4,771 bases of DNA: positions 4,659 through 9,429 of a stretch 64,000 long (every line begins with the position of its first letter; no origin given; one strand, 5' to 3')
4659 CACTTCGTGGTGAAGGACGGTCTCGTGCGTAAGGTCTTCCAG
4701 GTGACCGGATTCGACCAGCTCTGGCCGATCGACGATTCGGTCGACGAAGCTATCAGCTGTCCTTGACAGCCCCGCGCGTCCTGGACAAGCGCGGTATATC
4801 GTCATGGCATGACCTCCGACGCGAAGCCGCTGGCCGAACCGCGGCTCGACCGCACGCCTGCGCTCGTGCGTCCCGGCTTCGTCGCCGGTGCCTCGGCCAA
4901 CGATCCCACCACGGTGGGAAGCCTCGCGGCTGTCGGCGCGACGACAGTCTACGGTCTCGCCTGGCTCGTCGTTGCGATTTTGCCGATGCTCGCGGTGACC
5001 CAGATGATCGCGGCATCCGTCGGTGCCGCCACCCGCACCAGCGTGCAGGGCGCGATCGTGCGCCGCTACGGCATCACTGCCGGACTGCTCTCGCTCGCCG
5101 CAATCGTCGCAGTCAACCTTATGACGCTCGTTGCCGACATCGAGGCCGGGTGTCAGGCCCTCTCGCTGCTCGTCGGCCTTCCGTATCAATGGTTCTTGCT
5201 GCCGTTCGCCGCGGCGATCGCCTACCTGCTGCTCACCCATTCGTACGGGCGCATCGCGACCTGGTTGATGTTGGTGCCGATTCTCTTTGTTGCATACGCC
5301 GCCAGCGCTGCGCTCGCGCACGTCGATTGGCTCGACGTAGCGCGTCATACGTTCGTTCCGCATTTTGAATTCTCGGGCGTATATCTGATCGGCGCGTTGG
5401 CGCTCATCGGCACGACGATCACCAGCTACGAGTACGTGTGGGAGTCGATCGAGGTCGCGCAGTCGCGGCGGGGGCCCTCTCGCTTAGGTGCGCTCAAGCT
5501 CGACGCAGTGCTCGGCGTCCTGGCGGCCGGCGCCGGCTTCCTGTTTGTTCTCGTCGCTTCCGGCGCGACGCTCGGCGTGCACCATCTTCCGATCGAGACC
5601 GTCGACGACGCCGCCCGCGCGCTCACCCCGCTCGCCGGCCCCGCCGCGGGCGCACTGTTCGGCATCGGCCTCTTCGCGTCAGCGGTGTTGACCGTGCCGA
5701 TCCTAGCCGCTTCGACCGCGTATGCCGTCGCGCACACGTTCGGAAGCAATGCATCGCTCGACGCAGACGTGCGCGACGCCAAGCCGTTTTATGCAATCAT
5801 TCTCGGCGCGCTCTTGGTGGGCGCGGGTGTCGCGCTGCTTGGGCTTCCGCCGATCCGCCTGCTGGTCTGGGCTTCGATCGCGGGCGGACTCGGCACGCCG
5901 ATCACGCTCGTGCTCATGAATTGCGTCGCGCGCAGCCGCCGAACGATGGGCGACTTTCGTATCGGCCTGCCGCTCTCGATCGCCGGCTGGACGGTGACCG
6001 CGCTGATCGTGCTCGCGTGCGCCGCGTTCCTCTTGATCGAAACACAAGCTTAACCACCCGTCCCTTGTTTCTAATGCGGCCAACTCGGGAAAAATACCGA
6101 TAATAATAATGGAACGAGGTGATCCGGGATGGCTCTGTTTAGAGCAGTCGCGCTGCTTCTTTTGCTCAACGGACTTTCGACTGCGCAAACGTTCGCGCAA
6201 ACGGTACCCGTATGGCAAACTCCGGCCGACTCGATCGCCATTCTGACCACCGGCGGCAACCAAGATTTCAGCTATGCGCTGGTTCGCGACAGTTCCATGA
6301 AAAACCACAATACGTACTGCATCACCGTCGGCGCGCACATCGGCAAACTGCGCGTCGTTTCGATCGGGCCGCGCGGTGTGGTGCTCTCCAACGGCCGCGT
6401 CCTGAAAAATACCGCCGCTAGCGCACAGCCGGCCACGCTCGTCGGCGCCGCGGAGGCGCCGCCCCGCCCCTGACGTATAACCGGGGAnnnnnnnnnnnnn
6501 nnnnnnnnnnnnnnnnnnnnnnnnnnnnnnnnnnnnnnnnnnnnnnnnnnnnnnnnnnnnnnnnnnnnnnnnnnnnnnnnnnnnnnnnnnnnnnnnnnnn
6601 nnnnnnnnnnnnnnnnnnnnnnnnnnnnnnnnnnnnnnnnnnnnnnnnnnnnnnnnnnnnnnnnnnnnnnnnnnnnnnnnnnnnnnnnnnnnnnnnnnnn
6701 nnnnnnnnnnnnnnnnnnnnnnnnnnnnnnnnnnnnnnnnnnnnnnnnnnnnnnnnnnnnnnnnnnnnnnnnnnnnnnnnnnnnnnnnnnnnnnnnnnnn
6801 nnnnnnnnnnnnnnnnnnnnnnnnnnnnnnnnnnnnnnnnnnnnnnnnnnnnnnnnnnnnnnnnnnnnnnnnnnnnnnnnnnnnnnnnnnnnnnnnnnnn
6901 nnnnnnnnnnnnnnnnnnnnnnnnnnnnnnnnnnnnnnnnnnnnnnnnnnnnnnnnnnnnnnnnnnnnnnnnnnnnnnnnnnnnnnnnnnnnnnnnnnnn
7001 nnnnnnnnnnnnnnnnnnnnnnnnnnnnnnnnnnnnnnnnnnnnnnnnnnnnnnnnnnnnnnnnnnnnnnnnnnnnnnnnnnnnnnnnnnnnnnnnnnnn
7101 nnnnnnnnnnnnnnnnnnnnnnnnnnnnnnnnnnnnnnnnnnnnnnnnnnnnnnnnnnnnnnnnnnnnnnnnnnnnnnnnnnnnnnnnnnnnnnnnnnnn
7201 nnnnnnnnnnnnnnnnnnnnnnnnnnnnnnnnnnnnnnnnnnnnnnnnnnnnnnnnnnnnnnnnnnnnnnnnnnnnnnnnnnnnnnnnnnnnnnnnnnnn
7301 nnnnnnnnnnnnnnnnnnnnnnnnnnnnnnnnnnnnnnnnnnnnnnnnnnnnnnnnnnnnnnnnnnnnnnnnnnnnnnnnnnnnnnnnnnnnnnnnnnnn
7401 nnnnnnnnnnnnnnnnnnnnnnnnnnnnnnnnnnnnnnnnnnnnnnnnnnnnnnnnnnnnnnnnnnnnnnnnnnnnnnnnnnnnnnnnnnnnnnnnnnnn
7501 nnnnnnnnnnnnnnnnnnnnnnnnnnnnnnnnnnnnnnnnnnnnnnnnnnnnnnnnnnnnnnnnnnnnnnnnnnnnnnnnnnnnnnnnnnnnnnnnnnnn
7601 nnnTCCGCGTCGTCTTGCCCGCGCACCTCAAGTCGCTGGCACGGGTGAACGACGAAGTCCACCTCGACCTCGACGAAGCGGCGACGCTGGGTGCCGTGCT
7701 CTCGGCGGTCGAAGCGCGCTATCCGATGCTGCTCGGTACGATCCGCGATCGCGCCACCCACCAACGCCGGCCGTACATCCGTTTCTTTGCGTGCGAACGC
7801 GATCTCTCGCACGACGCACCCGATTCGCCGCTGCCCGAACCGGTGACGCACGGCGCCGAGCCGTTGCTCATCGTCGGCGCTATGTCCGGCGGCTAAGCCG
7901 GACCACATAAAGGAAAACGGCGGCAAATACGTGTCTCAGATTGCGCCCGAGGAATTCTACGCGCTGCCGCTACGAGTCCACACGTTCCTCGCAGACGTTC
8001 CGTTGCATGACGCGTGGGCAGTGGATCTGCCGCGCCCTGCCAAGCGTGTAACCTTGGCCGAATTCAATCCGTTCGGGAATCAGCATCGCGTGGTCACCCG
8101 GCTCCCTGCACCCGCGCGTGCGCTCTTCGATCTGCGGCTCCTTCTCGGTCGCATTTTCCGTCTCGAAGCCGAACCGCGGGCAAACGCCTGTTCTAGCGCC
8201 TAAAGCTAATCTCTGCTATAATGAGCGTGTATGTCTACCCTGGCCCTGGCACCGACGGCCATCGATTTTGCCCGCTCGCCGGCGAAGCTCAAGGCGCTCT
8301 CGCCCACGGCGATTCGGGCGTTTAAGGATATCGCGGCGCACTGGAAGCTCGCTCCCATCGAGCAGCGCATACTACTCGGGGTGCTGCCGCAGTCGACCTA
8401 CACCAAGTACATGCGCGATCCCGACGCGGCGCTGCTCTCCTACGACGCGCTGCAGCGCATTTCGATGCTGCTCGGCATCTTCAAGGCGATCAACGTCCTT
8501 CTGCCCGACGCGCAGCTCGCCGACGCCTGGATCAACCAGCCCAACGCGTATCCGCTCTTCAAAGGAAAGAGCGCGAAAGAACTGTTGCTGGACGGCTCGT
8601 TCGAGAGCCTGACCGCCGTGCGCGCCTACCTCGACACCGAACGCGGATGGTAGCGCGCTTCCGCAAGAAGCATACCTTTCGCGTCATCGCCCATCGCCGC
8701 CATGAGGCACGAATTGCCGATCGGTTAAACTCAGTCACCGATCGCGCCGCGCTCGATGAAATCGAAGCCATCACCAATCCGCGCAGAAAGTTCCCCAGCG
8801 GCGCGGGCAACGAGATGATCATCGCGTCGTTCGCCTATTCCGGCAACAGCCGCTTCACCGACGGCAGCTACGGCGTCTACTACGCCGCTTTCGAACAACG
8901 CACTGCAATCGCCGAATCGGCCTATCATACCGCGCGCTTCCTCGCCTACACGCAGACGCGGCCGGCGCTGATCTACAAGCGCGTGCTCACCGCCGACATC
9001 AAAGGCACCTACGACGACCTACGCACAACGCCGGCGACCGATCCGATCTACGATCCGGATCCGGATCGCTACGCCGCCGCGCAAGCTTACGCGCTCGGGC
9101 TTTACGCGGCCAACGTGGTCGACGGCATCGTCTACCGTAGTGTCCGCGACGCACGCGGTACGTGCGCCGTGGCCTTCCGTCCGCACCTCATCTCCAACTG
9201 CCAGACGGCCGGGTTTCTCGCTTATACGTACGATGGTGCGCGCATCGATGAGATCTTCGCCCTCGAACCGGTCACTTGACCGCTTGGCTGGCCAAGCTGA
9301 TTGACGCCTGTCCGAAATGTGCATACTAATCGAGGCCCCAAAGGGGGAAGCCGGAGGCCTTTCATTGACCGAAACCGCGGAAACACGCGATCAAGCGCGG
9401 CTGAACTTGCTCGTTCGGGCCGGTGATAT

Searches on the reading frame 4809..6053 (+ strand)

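Call 66: search_protein_families(library=pfam, proteins=[window:4809-6053:+], max_evalue=0.001)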
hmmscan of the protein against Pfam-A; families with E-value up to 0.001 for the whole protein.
window:4809-6053:+ (414 aa): 1 family
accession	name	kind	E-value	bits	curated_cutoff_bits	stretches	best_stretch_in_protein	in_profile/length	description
PF01566.24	Nramp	-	3.4e-53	181.4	29.8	1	39-386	4-356/357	Natural resistance-associated macrophage protein-like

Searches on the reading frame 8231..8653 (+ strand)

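Call 66: search_protein_families(library=pfam, proteins=[window:8231-8653:+], max_evalue=0.001)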
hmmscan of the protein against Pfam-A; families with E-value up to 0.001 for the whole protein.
window:8231-8653:+ (140 aa): 2 families
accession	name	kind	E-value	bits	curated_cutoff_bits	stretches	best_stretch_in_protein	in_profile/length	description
PF20432.4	Xre-like-HTH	-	3.8e-07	30.7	25.8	1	27-81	11-62/63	Antitoxin Xre-like helix-turn-helix domain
PF09722.15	Xre_MbcA_ParS_C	-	7.8e-05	23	24.5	1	91-139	6-50/51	Antitoxin Xre/MbcA/ParS C-terminal toxin-binding domain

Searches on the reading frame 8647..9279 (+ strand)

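Call 66: search_protein_families(library=pfam, proteins=[window:8647-9279:+], max_evalue=0.001)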
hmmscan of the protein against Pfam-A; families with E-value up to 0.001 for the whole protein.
window:8647-9279:+ (210 aa): 1 family
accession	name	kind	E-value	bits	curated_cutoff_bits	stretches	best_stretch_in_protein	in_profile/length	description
PF08808.17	RES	-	3e-23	83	23.2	1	63-185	20-146/157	RES domain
